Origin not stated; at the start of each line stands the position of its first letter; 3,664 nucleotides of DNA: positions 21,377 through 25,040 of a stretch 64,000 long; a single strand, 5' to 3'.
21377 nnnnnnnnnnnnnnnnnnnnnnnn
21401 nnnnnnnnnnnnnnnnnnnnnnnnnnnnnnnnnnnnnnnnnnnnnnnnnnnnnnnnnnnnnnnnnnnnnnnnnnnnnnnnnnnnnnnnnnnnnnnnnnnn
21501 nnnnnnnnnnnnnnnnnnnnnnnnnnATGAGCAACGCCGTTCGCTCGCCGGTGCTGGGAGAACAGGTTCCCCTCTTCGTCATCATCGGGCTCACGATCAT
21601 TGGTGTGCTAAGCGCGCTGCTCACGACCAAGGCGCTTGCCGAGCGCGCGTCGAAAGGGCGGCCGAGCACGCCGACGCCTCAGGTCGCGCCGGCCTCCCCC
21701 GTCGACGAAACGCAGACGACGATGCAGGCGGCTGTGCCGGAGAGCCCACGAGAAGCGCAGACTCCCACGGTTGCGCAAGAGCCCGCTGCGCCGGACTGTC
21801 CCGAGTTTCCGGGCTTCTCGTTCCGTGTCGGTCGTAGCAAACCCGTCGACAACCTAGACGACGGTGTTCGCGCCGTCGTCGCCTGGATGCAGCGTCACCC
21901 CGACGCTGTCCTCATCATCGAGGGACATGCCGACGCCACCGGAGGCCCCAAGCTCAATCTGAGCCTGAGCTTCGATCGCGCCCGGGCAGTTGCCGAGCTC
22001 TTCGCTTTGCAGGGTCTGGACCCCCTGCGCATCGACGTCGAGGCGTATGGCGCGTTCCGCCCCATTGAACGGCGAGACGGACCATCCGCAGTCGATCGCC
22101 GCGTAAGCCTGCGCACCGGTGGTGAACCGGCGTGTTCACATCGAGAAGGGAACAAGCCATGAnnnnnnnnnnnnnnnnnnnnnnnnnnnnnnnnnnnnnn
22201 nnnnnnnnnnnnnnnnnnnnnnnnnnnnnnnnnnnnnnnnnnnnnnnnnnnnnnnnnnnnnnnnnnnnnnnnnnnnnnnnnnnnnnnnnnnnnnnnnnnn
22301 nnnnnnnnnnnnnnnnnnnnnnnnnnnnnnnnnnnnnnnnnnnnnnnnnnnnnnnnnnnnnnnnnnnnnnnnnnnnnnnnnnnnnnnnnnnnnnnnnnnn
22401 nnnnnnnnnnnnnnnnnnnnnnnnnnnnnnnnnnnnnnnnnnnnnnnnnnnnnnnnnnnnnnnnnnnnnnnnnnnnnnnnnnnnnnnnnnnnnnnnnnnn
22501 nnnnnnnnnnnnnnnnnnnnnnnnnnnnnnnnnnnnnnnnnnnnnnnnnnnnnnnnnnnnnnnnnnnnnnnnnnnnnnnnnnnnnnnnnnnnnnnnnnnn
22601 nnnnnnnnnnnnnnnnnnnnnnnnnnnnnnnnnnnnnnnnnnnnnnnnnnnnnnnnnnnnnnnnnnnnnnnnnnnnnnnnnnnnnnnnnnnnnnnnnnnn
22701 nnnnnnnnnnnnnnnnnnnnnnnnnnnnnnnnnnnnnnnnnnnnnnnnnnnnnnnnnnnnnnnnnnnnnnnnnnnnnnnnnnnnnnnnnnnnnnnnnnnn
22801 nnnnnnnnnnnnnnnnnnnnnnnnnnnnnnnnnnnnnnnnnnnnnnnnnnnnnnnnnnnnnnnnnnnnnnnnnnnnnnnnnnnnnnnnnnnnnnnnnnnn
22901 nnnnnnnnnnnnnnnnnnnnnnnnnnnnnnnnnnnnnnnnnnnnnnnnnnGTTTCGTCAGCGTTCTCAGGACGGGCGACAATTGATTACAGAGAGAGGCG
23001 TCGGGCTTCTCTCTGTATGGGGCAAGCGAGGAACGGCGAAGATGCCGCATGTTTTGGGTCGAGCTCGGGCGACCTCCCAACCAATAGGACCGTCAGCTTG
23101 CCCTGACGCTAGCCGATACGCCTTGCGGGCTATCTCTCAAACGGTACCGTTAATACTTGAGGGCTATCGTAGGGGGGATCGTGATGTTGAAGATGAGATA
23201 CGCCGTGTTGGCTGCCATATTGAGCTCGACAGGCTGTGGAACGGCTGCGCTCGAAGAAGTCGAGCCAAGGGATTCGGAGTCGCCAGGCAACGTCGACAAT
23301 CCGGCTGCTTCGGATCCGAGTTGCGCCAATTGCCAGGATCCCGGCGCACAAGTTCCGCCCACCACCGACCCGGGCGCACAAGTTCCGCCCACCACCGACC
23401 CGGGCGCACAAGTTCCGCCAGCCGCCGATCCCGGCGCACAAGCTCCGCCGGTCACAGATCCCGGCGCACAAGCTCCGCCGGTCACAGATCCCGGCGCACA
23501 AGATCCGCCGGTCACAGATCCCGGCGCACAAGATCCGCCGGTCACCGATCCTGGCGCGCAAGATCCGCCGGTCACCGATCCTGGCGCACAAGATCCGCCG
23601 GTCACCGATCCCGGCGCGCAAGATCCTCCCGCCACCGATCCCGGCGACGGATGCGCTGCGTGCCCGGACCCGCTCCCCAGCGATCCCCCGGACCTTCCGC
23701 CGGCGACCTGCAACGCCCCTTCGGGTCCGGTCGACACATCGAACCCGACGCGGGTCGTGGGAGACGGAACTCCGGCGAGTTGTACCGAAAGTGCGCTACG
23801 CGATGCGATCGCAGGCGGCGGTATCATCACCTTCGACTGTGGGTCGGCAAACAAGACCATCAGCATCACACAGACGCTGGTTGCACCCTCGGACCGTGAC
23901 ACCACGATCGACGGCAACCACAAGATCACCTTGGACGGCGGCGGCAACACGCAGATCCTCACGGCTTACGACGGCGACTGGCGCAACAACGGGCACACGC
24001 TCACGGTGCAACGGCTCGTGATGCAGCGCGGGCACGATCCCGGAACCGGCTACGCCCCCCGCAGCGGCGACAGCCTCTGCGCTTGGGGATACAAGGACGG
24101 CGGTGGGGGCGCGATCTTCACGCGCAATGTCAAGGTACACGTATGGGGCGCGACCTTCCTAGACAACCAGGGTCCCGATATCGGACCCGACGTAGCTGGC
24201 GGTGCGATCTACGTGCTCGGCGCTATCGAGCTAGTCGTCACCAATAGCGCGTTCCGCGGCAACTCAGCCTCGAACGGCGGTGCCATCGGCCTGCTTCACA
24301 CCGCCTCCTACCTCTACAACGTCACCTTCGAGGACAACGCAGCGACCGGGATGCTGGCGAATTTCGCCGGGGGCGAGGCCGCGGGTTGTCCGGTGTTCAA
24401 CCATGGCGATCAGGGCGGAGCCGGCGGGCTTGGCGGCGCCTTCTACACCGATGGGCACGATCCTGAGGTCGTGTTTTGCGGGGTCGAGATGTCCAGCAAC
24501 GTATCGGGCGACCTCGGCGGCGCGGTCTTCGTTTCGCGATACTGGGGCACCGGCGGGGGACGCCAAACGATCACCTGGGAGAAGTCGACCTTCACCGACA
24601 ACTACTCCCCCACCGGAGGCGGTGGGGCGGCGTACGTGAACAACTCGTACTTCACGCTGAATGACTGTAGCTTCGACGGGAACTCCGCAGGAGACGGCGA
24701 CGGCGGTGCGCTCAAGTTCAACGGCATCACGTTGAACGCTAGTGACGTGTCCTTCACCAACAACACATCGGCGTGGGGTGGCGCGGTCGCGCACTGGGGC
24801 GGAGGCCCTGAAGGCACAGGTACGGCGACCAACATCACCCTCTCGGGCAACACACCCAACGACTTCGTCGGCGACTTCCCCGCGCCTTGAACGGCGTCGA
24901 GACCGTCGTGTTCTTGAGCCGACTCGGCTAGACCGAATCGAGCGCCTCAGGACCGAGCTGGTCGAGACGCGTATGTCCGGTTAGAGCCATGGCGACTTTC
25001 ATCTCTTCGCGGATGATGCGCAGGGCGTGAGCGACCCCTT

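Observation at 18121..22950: Six-gene signalling operon: HK, roadblock, MBL (di-iron?), DUF4388 response regulator, MotB-like protein and membrane roadblock protein, with no small GTPase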

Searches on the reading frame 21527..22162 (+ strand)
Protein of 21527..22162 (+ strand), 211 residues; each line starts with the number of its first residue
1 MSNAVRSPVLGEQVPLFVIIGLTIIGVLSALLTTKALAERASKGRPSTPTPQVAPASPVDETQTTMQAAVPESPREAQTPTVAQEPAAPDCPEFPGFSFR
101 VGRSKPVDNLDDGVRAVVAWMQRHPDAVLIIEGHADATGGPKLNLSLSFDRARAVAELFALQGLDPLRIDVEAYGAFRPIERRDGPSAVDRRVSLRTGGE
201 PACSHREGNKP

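Call 3: search_protein_families(library=pfam, proteins=[window:21527-22162:+], max_evalue=0.01)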
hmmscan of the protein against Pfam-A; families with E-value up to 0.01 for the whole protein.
window:21527-22162:+ (211 aa): 1 family
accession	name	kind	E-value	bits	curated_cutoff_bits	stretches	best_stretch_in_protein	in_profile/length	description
PF00691.25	OmpA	-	1.6e-12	48.1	27.2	1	114-190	17-95/98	OmpA family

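Call 6: search_protein_families(library=ncbifam, proteins=[window:21527-22162:+], max_evalue=0.01)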
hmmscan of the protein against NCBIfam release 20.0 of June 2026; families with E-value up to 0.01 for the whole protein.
window:21527-22162:+ (211 aa): 22 families
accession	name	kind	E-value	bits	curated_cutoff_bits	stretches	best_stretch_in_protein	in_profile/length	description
NF053611.1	YiaD_Gzip_OmpA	equivalog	6.1e-14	52.2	175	1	98-194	105-203/206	YiaD family glycine zipper/OmpA-like lipoprotein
TIGR03789.1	pdsO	hypoth_equivalog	1.3e-12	47.9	152.2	1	99-196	143-242/243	sortase-associated OmpA-like protein PdsO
TIGR02802.1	Pal_lipo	equivalog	1e-11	44.8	125.35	1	112-188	17-93/104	peptidoglycan-associated lipoprotein Pal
NF053613.1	OMP_toxin_LptF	equivalog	7.4e-10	38.9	400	1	112-194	158-242/256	lipotoxin F family OmpA-related lipoprotein LptF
NF053585.1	OMP_LP_YfiB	equivalog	3.5e-08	33.5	128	1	131-194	92-157/163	outer membrane lipoprotein YfiB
NF045788.1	Omp38Acinit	equivalog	8.9e-07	28.3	500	1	98-193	244-342/354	outer membrane protein Omp38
NF007804.1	PRK10510.1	equivalog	2.1e-06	27.3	307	1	119-193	136-212/219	OmpA family lipoprotein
NF006541.1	PRK09038.1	equivalog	2.7e-06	27.2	283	1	99-194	145-245/253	flagellar motor protein MotD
NF053612.1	anchor_PA1041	equivalog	3.7e-06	27.1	250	1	96-195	132-233/236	PA1041 family peptidoglycan-binding anchor lipoprotein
NF006543.0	PRK09039.1-2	equivalog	6.6e-06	26.2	305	1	107-196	251-346/350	peptidoglycan -binding protein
NF008067.1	PRK10802.1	equivalog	9.3e-06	25.6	261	1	116-179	88-151/171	peptidoglycan-associated lipoprotein Pal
NF047620.1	FlgprotMotYVib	equivalog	9.3e-06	25.5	400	1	126-188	192-255/271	flagellar protein MotY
NF045787.1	OmpABordt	equivalog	2e-05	24.4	200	1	127-194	117-186/194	outer membrane protein OmpA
NF047726.1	AutTranAdhPGAsTpgA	equivalog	3.4e-05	23.2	350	1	97-176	158-238/268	trimeric autotransporter adhesin/peptidogylcan-associated protein TpgA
NF033763.1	exchanger_TraB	exception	3.5e-05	22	700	1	118-195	415-495/522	outer membrane exchange protein TraB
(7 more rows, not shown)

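Call 76: search_protein_families(library=padloc, proteins=[window:21527-22162:+], max_evalue=0.001)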
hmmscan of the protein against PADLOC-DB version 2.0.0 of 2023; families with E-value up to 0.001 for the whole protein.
window:21527-22162:+ (211 aa): 2 families
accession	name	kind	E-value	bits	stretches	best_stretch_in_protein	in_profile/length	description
PDLC00612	ZorB1|ZorB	-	2.1e-06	25.5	1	129-196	187-265/293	MotB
PDLC00609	ZorB1|ZorB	-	6.4e-06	23.8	1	129-158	136-165/232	MotB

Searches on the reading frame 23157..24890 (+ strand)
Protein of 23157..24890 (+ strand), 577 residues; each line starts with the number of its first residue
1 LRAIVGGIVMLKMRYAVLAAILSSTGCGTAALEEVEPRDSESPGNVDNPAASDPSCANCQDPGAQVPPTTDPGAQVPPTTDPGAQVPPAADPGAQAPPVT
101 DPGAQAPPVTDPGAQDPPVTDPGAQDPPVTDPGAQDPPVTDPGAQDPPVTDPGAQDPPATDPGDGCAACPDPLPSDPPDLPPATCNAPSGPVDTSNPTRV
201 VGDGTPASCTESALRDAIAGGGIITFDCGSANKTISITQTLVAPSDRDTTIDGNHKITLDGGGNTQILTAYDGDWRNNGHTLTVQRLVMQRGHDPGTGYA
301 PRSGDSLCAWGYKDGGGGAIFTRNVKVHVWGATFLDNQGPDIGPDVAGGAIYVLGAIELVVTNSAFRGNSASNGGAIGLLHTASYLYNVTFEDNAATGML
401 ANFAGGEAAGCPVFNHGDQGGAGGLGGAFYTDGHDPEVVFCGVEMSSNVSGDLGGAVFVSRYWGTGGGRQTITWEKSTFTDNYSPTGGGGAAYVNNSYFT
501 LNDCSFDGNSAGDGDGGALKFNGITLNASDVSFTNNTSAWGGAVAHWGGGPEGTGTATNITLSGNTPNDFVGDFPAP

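Call 3: search_protein_families(library=pfam, proteins=[window:23157-24890:+], max_evalue=0.01)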
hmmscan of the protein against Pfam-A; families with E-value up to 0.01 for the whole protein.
window:23157-24890:+ (577 aa): 2 families
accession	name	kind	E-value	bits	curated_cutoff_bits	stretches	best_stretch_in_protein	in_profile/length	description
PF02095.21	Extensin_1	-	2.2e-09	37.8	105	1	61-183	3-126/171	Extensin-like protein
PF02415.23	Chlam_PMP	-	9e-07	29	20.6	0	530-544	1-16/19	Chlamydia polymorphic membrane protein (Chlamydia_PMP) repeat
